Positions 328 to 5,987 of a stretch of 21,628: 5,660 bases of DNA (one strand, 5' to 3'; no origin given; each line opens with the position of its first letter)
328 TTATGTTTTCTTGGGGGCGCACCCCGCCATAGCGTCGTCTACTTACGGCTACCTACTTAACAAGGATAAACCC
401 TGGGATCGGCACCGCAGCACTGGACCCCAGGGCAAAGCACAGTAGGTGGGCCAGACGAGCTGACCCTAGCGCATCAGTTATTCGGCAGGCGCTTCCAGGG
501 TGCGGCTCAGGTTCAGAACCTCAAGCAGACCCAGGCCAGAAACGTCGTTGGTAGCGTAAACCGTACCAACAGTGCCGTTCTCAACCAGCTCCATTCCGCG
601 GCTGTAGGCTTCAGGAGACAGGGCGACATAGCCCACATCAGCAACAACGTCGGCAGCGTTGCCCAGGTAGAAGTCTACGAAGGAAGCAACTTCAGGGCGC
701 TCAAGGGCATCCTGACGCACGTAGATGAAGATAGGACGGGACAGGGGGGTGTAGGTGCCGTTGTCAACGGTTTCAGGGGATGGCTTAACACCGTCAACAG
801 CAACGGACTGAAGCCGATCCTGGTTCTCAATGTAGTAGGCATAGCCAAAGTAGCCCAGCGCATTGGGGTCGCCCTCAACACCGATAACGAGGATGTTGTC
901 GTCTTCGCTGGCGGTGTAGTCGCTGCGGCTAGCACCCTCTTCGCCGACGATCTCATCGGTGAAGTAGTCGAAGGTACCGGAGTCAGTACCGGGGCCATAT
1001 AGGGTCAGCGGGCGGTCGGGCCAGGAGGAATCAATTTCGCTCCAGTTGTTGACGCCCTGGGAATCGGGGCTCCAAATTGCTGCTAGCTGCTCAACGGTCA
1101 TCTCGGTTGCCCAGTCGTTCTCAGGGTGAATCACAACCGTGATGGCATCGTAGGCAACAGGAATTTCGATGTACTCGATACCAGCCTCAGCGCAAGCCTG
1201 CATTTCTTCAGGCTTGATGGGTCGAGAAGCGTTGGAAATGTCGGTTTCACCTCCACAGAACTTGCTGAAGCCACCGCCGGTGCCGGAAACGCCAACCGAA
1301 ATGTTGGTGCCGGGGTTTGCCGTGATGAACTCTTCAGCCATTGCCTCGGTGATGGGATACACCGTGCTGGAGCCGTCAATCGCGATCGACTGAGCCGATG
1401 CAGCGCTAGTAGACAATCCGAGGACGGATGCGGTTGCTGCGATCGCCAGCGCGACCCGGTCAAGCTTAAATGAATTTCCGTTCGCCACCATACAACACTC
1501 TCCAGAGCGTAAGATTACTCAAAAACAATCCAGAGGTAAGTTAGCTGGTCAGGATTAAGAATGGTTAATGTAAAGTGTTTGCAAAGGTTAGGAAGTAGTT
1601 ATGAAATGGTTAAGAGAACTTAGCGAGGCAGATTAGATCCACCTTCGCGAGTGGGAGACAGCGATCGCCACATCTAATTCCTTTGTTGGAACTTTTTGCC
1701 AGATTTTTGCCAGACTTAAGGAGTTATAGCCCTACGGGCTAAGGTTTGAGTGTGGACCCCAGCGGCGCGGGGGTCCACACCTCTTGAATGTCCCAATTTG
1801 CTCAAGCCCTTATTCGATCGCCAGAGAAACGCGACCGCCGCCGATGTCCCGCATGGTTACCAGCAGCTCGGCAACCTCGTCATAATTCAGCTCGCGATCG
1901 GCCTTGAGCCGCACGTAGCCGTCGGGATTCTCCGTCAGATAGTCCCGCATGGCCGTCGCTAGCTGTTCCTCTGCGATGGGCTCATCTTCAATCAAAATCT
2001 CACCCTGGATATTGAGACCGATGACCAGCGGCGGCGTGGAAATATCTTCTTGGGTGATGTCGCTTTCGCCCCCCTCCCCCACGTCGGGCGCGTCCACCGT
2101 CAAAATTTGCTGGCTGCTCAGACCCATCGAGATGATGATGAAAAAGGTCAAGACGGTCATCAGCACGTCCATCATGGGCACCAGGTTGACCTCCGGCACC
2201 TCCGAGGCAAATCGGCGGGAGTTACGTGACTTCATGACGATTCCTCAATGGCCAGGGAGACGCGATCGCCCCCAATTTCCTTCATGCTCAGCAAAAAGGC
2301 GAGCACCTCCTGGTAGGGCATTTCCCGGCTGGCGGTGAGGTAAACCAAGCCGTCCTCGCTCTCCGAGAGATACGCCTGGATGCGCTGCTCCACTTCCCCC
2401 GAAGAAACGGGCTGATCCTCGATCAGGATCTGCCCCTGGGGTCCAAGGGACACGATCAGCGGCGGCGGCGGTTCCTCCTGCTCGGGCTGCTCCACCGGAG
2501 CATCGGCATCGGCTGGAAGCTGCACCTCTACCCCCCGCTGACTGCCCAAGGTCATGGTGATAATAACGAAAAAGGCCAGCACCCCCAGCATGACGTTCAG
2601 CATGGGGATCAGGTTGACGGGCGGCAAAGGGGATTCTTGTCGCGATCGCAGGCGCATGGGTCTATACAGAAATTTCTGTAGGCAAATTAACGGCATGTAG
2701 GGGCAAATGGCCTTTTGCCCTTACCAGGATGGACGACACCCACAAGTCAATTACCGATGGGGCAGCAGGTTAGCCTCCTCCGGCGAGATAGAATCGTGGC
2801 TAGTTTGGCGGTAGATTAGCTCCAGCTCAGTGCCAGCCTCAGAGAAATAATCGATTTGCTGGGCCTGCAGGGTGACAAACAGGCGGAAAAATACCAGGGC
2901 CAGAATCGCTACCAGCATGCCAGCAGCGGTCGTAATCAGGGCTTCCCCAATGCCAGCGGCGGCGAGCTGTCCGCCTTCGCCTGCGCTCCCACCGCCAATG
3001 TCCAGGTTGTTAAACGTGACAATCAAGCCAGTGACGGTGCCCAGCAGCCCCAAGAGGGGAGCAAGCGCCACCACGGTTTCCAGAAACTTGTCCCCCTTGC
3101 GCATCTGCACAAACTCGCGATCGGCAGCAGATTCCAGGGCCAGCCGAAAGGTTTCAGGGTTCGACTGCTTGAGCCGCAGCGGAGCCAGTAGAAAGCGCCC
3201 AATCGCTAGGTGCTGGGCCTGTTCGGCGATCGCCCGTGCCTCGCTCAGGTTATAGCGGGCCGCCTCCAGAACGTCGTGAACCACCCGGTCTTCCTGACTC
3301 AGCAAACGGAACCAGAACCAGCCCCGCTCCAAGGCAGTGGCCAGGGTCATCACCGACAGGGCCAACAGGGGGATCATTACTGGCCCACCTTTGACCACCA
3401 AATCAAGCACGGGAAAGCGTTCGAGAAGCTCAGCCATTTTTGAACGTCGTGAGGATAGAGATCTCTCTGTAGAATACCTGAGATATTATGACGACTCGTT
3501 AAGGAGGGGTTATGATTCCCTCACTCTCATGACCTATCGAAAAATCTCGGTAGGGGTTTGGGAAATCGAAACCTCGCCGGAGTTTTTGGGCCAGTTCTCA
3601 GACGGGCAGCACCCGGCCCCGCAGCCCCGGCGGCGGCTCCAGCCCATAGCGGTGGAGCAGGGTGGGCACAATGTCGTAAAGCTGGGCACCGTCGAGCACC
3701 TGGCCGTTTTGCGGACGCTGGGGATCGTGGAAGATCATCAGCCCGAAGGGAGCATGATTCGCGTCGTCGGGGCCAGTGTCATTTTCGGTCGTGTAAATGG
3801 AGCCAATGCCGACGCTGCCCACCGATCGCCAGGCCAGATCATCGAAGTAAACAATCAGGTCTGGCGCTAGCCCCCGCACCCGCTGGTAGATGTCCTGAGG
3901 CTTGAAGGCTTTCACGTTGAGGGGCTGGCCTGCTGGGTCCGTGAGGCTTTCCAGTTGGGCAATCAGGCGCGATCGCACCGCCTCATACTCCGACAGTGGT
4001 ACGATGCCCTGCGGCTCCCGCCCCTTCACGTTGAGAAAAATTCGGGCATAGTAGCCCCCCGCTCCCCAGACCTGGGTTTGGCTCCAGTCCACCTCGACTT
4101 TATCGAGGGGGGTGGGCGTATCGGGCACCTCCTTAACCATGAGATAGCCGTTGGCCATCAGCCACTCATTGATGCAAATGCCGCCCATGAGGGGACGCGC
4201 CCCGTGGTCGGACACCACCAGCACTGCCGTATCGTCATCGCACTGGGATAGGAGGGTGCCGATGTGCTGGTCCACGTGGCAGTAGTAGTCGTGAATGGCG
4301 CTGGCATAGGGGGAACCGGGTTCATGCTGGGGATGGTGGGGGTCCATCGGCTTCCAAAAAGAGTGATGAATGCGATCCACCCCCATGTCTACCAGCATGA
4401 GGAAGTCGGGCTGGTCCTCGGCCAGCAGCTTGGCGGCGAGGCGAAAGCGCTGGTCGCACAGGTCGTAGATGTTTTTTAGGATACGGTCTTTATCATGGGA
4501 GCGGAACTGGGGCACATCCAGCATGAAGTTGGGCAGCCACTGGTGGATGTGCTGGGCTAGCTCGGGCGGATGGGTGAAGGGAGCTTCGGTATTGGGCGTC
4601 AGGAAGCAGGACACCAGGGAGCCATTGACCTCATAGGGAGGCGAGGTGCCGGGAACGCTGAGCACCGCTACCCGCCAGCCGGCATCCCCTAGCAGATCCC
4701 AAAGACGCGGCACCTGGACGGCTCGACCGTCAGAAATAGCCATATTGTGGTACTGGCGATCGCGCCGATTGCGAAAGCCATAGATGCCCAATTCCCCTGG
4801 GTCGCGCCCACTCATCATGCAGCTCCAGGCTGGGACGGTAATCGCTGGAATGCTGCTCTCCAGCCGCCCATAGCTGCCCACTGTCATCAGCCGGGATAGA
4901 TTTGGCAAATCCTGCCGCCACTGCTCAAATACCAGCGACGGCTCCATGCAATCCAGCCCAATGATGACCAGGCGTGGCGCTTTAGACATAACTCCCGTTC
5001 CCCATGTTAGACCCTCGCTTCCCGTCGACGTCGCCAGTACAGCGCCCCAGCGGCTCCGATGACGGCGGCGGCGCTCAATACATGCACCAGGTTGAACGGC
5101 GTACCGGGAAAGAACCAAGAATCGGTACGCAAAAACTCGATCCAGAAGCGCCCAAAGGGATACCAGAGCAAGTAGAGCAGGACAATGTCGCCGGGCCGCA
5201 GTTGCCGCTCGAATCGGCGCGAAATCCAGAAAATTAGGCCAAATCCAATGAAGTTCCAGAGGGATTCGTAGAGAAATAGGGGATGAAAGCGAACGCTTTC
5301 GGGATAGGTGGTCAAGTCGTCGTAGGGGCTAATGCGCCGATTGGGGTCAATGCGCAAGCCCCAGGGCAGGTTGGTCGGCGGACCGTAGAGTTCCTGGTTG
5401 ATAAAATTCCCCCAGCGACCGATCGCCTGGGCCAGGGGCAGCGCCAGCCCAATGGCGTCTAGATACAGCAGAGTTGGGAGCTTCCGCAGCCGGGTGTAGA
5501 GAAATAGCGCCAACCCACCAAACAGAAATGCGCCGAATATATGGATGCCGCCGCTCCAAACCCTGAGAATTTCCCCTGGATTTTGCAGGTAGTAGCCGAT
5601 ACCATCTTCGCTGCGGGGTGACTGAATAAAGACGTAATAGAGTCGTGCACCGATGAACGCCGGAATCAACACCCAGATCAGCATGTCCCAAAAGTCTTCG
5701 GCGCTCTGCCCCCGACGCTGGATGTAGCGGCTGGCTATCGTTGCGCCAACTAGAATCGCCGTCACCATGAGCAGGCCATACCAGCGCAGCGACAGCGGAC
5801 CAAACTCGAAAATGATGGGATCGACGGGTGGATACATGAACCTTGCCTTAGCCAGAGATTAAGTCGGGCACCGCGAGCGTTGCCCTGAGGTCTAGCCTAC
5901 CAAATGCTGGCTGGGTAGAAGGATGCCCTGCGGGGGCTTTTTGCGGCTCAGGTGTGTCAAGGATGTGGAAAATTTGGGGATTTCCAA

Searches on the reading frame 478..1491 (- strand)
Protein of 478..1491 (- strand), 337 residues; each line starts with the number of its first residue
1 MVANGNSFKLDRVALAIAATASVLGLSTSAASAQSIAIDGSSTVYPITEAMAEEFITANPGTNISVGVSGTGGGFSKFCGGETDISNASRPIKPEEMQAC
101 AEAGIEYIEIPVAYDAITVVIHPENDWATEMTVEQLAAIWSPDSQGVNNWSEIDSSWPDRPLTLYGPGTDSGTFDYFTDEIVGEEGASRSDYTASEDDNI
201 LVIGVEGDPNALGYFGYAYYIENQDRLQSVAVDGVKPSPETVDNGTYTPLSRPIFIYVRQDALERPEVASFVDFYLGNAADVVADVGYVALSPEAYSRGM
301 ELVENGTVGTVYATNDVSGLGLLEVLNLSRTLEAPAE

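Call 7: search_protein_families(library=pfam, proteins=[window:478-1491:-])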
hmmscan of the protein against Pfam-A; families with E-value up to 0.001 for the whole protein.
window:478-1491:- (337 aa): 2 families
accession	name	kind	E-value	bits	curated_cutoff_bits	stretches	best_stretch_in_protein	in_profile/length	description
PF12849.12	PBP_like_2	-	1.1e-39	137.2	27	1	28-277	4-265/267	PBP superfamily domain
PF12727.12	PBP_like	-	2.3e-14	53.4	27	1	53-275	2-192/193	PBP superfamily domain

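Call 11: search_protein_families(library=ncbifam, proteins=[window:478-1491:-], max_evalue=0.01)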
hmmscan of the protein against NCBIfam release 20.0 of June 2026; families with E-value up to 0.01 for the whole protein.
window:478-1491:- (337 aa): 2 families
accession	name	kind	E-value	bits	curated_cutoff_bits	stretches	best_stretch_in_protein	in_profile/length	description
TIGR02136.1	ptsS_2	subfamily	3e-93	312.3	206.6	1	11-290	10-294/295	phosphate ABC transporter substrate-binding protein PstS family protein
TIGR00975.1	3a0107s03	equivalog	9.3e-08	31.5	205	1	39-122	4-85/315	phosphate ABC transporter substrate-binding protein PstS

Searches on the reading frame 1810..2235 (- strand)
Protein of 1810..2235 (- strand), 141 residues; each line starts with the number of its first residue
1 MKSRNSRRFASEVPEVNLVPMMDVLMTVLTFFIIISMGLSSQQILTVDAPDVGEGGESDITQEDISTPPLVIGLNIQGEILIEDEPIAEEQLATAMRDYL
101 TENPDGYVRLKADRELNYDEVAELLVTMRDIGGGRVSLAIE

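Call 7: search_protein_families(library=pfam, proteins=[window:1810-2235:-])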
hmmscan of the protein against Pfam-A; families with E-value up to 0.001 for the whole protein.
window:1810-2235:- (141 aa): 1 family
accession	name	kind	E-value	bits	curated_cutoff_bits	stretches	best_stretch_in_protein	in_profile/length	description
PF02472.21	ExbD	-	2.1e-21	76.7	25.4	1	11-140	3-125/128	Biopolymer transport protein ExbD/TolR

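Call 49: find_homologous_proteins(query=window:1813-2235:-, max_evalue=1e-20)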
Query window:1813-2235:- (141 aa): 911 proteins with E <= 1e-20 among 958 candidates; the best 120 are listed.
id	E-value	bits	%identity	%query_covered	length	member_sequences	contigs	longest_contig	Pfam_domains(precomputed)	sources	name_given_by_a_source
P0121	1.6e-82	292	100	100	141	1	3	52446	PF02472.22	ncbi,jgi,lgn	ncbi:MAG: ExbD/TolR family protein [Elainellaceae cyanobacterium]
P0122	1.9e-73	262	89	100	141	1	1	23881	PF02472.22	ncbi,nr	ncbi:MAG: biopolymer transporter ExbD [Synechococcales bacterium]|nr:biopolymer transporter ExbD [Sy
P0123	4.2e-45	171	62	98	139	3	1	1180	PF02472.22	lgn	-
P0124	4.7e-45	171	62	100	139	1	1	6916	PF02472.22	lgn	-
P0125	1.6e-44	169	62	98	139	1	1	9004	PF02472.22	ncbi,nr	ncbi:MAG: biopolymer transporter ExbD [Leptolyngbyaceae bacterium]|nr:biopolymer transporter ExbD [L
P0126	1.0e-43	166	62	100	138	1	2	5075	PF02472.22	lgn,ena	-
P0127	1.8e-43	166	60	100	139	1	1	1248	PF02472.22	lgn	-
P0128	8.6e-43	163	59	100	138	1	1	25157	PF02472.22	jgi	jgi:biopolymer transport protein ExbD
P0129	1.4e-42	163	58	99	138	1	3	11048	PF02472.22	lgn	-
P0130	2.1e-42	162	61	100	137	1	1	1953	PF02472.22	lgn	-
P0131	5.6e-42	161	59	100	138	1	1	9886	PF02472.22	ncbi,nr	ncbi:MAG: biopolymer transporter ExbD [Cyanothece sp. SIO2G6]|nr:biopolymer transporter ExbD [Cyanot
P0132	6.9e-42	160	60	100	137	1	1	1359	PF02472.22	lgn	-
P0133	7.2e-42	160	58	100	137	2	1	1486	PF02472.22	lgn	-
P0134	8.7e-42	160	60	100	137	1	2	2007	PF02472.22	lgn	-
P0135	1.0e-41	160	60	96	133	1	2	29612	PF02472.22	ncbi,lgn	ncbi:MAG: ExbD/TolR family protein [Elainellaceae cyanobacterium]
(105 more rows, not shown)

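Call 50: find_encoding_contigs(protein=P0122, flank=4000, max_places=3)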
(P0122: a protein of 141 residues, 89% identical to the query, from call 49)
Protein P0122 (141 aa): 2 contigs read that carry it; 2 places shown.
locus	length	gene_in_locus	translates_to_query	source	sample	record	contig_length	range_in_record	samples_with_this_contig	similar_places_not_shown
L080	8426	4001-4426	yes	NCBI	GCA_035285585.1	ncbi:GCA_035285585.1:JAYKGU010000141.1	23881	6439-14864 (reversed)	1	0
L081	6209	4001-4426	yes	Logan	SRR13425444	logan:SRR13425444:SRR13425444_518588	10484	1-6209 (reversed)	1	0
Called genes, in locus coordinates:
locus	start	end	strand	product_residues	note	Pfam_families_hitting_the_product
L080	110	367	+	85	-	-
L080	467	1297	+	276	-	PF01790:LGT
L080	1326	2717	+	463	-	PF01663:Phosphodiest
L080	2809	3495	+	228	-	PF01618:MotA_ExbB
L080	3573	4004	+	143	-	PF02472:ExbD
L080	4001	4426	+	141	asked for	PF02472:ExbD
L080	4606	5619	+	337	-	PF12849:PBP_like_2, PF12727:PBP_like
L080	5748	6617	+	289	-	-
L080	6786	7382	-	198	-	PF06175:MiaE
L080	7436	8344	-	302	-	PF00781:DAGK_cat, PF01513:NAD_kinase (weak), PF19279:YegS_C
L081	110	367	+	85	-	-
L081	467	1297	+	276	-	PF01790:LGT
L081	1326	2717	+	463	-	PF01663:Phosphodiest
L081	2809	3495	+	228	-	PF01618:MotA_ExbB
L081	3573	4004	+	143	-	PF02472:ExbD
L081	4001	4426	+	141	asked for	PF02472:ExbD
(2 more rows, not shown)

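Call 51: find_encoding_contigs(protein=P0121, flank=10000, max_places=4)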
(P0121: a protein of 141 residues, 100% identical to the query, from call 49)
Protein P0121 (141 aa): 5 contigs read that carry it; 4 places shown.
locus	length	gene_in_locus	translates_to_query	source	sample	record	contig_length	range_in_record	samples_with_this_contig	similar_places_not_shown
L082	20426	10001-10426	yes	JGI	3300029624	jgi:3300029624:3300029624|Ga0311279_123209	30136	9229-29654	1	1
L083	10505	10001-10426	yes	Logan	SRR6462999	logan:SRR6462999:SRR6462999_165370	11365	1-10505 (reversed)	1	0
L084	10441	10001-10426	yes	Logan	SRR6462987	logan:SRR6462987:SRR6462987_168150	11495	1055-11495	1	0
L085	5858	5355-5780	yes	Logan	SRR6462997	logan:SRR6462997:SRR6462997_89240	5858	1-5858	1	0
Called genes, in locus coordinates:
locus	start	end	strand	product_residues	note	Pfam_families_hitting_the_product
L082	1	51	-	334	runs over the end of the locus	-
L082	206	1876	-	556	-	PF03062:MBOAT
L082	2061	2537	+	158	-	PF02698:DUF218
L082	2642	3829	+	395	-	PF13439:Glyco_transf_4, PF13579:Glyco_trans_4_4, PF00534:Glycos_transf_1, PF13692:Glyco_trans_1_4, PF13524:Glyco_trans_1_2 (weak)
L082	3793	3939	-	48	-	-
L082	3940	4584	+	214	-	-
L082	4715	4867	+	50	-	-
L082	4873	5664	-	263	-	-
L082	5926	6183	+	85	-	-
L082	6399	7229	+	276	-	PF01790:LGT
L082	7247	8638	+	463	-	PF01663:Phosphodiest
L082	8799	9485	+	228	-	PF01618:MotA_ExbB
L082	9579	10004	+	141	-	PF02472:ExbD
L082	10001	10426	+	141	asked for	PF02472:ExbD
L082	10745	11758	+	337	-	PF12849:PBP_like_2, PF12727:PBP_like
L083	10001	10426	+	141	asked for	PF02472:ExbD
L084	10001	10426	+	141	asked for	PF02472:ExbD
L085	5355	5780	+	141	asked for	PF02472:ExbD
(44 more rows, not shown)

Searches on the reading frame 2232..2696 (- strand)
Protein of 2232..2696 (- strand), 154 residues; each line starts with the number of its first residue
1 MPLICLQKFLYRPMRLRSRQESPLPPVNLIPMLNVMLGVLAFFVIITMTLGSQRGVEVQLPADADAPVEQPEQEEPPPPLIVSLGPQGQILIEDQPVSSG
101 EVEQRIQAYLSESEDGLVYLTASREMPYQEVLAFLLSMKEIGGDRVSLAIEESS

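Call 7: search_protein_families(library=pfam, proteins=[window:2232-2696:-])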
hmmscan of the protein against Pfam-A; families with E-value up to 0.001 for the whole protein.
window:2232-2696:- (154 aa): 1 family
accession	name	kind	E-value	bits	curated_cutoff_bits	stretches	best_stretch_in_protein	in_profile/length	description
PF02472.21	ExbD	-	6.1e-23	81.7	25.4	1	24-151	5-126/128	Biopolymer transport protein ExbD/TolR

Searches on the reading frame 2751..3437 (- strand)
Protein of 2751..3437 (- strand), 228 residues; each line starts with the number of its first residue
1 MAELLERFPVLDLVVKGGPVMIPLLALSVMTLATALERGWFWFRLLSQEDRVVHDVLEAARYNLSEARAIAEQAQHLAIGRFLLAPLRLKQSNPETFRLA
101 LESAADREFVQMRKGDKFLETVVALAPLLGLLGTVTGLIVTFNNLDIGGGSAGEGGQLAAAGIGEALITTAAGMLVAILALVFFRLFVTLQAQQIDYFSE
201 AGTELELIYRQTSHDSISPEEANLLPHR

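Call 7: search_protein_families(library=pfam, proteins=[window:2751-3437:-])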
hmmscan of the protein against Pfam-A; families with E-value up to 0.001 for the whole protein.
window:2751-3437:- (228 aa): 1 family
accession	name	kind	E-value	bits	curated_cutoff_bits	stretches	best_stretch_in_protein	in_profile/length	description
PF01618.21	MotA_ExbB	-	1.4e-30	106.1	22.9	1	78-198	5-125/127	MotA/TolQ/ExbB proton channel family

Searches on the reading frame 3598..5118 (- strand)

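Call 7: search_protein_families(library=pfam, proteins=[window:3598-5118:-])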
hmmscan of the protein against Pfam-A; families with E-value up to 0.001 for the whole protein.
window:3598-5118:- (506 aa): 2 families
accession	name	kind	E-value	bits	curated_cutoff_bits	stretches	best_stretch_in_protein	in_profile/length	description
PF01663.27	Phosphodiest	-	1e-50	173.7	23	1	50-451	1-342/342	Type I phosphodiesterase / nucleotide pyrophosphatase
PF00884.28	Sulfatase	-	0.00046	20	25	0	68-308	23-244/301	Sulfatase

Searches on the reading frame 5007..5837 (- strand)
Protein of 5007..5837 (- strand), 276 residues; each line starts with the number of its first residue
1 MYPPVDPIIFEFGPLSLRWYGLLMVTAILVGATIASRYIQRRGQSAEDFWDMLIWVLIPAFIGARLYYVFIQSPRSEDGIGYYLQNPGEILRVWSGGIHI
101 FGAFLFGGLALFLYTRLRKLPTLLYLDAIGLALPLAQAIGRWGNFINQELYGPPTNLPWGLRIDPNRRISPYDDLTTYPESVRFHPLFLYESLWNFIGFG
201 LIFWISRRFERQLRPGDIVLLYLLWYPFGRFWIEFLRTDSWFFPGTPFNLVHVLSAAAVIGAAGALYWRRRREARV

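Call 11: search_protein_families(library=ncbifam, proteins=[window:5007-5837:-], max_evalue=0.01)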
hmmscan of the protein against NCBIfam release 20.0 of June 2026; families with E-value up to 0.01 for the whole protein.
window:5007-5837:- (276 aa): 8 families
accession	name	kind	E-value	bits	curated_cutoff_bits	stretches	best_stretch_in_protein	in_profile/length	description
TIGR00544.1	lgt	equivalog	6.9e-58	196.2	118.9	1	2-269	7-269/280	prolipoprotein diacylglyceryl transferase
NF009611.0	PRK13108.1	equivalog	6.5e-38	130.9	636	1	9-240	15-247/476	prolipoprotein diacylglyceryl transferase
NF000778.0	PRK00052.3-4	equivalog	3.3e-31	108.9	334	1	8-239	4-215/252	prolipoprotein diacylglyceryl transferase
NF000784.0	PRK00052.4-5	subfamily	2.7e-30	105.5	409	1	5-162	1-152/298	prolipoprotein diacylglyceryl transferase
NF000779.0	PRK00052.3-5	equivalog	1e-21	77.9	405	1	3-160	4-155/257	prolipoprotein diacylglyceryl transferase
NF000775.0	PRK00052.2-5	equivalog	1.7e-20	73.5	428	1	13-239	18-245/288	prolipoprotein diacylglyceryl transferase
NF000780.0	PRK00052.4-1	equivalog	2.5e-17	63.1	547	1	20-243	33-252/327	prolipoprotein diacylglyceryl transferase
NF000777.0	PRK00052.3-2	equivalog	1.1e-11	44.8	558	1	17-257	18-265/310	prolipoprotein diacylglyceryl transferase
